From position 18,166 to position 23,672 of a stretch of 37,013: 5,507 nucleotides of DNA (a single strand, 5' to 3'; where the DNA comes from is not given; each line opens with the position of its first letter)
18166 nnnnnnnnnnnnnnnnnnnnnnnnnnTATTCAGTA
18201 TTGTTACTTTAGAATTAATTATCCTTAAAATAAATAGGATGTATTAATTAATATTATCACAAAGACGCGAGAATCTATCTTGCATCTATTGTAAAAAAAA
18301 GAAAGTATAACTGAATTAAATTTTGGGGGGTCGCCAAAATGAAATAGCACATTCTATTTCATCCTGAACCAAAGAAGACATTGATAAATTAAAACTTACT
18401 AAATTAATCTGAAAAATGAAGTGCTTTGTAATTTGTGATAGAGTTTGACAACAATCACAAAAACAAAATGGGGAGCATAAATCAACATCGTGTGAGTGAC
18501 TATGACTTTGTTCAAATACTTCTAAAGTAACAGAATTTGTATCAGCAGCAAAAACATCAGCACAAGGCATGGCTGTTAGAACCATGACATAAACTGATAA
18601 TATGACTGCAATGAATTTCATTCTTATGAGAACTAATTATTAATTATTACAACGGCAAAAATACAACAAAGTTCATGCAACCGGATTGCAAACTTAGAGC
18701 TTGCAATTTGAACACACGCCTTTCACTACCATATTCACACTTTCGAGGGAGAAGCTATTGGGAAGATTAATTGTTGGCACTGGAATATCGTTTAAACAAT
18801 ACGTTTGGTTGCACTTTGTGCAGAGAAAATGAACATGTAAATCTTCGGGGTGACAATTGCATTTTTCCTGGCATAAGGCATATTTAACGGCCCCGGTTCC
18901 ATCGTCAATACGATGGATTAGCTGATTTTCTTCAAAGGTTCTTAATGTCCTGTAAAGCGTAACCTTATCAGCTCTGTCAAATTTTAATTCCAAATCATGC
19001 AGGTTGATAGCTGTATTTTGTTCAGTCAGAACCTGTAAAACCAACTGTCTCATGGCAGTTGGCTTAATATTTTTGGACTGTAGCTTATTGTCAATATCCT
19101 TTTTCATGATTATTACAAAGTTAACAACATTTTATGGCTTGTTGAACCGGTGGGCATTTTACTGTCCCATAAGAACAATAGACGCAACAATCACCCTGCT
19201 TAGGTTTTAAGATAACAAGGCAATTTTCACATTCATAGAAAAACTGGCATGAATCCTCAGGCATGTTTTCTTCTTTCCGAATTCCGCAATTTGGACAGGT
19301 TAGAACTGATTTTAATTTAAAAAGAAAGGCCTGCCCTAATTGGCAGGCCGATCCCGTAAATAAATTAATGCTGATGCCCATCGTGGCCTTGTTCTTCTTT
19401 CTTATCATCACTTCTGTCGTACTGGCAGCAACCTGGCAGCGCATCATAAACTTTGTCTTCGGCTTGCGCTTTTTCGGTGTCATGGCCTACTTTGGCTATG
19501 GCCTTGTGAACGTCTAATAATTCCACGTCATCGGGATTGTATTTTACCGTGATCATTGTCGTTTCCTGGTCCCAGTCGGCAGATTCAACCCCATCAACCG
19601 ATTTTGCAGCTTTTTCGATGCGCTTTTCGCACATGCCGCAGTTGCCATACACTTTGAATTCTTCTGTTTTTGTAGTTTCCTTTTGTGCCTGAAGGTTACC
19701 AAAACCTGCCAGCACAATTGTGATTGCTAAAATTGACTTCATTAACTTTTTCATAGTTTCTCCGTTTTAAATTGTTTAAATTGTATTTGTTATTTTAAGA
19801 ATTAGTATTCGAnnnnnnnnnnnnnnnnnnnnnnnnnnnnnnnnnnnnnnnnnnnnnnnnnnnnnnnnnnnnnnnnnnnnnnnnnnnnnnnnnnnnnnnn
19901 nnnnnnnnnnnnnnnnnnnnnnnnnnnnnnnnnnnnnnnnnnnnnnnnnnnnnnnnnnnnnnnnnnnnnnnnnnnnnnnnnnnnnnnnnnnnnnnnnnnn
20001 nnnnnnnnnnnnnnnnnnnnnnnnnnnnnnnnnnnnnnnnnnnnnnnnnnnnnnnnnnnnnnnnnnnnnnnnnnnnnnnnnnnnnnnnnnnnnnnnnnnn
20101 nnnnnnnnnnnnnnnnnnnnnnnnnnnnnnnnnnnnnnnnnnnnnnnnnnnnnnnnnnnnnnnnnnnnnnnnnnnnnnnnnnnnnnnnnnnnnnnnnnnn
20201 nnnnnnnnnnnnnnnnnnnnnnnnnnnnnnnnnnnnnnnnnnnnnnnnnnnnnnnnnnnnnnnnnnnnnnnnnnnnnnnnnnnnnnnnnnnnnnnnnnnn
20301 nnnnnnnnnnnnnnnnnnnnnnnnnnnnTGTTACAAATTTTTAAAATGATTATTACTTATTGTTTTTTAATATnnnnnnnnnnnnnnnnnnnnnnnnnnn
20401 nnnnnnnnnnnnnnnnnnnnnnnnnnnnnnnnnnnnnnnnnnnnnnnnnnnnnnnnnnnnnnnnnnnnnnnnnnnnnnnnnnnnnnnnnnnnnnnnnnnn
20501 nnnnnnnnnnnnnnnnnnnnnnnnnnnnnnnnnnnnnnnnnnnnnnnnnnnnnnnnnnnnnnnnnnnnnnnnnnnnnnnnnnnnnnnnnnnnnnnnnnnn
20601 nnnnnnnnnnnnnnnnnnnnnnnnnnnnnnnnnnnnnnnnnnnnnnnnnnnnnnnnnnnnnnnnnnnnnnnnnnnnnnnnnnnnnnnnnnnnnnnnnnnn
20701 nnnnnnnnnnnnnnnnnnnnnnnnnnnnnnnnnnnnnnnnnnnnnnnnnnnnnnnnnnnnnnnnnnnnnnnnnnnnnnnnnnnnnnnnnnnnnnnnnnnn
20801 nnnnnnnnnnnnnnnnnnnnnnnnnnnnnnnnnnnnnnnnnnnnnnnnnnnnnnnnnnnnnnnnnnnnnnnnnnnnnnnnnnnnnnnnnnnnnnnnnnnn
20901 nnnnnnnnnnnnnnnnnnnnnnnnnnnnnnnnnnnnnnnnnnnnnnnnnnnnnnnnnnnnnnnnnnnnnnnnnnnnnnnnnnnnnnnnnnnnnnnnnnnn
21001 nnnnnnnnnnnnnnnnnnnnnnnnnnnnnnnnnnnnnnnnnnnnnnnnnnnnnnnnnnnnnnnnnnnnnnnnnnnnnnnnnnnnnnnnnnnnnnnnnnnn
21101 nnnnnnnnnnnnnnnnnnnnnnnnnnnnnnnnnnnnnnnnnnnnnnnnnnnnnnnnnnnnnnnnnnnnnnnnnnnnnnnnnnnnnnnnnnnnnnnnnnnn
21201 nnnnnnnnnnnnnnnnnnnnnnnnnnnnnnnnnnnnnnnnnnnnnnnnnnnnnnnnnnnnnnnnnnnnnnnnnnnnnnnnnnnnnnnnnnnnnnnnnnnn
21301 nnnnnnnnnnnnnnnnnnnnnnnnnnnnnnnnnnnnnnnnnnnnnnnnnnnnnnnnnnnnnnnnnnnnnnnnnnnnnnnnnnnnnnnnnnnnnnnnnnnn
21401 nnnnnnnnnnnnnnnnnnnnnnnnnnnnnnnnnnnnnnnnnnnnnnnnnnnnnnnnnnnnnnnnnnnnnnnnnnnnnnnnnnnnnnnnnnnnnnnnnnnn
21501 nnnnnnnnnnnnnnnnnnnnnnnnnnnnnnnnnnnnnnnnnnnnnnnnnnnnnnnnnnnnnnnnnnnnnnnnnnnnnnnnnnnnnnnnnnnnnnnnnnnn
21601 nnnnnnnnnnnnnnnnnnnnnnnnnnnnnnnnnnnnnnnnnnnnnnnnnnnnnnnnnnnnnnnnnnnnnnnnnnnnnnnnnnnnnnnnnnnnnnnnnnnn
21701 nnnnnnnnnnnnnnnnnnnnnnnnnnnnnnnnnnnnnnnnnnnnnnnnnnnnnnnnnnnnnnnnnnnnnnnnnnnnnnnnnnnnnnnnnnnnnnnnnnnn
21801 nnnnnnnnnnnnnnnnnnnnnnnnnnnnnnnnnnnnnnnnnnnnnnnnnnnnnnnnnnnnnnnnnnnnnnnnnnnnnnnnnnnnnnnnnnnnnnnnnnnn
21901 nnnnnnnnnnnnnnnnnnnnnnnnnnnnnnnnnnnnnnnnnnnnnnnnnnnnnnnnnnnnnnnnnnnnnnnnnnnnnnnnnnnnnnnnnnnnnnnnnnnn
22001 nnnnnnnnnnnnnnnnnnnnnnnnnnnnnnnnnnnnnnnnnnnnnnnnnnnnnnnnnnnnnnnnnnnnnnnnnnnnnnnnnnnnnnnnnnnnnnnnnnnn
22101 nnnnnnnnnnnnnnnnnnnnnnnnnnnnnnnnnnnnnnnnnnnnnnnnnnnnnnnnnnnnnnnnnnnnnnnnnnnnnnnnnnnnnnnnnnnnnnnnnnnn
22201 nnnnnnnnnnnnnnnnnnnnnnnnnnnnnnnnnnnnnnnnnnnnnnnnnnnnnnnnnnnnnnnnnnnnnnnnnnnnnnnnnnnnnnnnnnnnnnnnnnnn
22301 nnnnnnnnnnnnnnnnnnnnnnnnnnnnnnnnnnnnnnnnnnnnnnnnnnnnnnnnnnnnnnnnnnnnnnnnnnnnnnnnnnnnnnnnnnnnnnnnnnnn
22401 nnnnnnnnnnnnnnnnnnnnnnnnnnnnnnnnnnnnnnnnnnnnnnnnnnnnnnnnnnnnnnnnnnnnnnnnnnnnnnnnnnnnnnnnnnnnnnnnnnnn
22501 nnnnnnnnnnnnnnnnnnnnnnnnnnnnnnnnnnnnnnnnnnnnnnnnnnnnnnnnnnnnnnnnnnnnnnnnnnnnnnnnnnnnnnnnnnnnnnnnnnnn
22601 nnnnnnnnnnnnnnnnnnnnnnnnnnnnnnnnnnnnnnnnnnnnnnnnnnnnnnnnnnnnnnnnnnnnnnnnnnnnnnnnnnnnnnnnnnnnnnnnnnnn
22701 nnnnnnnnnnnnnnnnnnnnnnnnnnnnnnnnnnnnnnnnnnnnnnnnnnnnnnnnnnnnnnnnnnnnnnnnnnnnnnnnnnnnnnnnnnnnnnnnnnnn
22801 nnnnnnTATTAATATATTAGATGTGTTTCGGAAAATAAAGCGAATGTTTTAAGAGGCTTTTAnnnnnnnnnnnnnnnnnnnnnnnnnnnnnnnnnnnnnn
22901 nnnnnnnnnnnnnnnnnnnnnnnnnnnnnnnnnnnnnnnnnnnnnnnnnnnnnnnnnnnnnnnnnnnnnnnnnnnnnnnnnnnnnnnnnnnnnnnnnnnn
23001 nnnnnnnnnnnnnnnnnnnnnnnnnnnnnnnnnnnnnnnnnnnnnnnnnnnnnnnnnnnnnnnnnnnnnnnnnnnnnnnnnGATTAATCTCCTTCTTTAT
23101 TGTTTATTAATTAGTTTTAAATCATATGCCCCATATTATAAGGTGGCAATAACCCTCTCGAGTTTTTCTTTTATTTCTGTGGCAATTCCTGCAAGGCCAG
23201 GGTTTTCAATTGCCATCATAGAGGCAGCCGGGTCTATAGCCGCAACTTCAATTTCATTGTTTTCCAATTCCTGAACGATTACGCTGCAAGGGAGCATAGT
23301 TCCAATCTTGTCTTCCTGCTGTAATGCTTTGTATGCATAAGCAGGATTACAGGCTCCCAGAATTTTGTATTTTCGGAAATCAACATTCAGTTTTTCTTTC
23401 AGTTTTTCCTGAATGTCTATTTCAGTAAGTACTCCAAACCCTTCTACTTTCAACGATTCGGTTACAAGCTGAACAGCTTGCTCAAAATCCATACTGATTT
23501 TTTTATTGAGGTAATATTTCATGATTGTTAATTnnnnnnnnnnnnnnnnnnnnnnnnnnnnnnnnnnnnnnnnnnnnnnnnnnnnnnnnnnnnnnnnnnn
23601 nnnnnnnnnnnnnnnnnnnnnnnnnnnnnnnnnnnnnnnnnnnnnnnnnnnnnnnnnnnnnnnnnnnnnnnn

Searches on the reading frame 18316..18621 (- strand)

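Call 8: search_protein_families(library=pfam, proteins=[window:18316-18621:-], max_evalue=0.001)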
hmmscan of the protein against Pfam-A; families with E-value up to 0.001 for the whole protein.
window:18316-18621:- (101 aa): 1 family
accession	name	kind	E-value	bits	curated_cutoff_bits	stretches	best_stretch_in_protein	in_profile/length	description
PF20365.3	DUF6660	-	1.2e-11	45.4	27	1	1-61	1-61/102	Family of unknown function (DUF6660)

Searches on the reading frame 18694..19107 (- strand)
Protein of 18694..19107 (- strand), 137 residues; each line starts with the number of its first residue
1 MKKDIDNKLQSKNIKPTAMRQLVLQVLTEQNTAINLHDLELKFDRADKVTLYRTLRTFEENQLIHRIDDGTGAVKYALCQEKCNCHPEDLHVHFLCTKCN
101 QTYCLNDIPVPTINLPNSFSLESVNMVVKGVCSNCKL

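Call 8: search_protein_families(library=pfam, proteins=[window:18694-19107:-], max_evalue=0.001)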
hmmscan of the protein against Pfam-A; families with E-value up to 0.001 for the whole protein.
window:18694-19107:- (137 aa): 1 family
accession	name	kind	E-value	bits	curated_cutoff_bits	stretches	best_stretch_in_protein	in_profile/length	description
PF01475.25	FUR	-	2e-09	38.1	23.1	1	12-107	2-95/121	Ferric uptake regulator family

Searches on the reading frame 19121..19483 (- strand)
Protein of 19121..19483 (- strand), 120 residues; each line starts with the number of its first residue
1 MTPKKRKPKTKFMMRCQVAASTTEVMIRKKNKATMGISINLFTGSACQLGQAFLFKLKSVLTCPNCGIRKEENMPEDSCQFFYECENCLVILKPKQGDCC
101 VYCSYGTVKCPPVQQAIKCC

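Call 8: search_protein_families(library=pfam, proteins=[window:19121-19483:-], max_evalue=0.001)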
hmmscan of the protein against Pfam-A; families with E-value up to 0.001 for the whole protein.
window:19121-19483:- (120 aa): 0 families

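Call 72: search_protein_families(library=ncbifam, proteins=[window:19121-19483:-], max_evalue=0.01)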
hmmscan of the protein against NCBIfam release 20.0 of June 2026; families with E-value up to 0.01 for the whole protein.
window:19121-19483:- (120 aa): 1 family
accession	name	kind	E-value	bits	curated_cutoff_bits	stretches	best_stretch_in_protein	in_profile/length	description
NF041374.1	GDCCVxC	domain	6.8e-30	103.1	40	1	59-115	1-57/58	GDCCVxC domain-containing (seleno)protein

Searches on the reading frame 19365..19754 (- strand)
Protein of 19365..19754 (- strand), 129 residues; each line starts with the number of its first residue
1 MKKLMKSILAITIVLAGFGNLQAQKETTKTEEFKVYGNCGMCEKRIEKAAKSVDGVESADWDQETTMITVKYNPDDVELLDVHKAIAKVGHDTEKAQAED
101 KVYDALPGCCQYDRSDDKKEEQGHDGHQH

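Call 7: search_protein_families(library=pfam, proteins=[window:19365-19754:-], max_evalue=0.001)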
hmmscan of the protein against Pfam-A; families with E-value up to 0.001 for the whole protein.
window:19365-19754:- (129 aa): 1 family
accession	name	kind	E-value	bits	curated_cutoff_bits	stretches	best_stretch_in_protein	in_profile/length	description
PF00403.32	HMA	-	1e-09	39.1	24.8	1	39-91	9-61/62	Heavy-metal-associated domain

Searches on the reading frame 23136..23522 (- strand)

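Call 7: search_protein_families(library=pfam, proteins=[window:23136-23522:-], max_evalue=0.001)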
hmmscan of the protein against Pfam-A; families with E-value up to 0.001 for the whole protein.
window:23136-23522:- (128 aa): 1 family
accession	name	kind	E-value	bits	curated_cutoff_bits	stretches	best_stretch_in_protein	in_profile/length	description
PF03625.19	DUF302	-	3.5e-25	88.1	23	1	35-98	1-63/63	Domain of unknown function DUF302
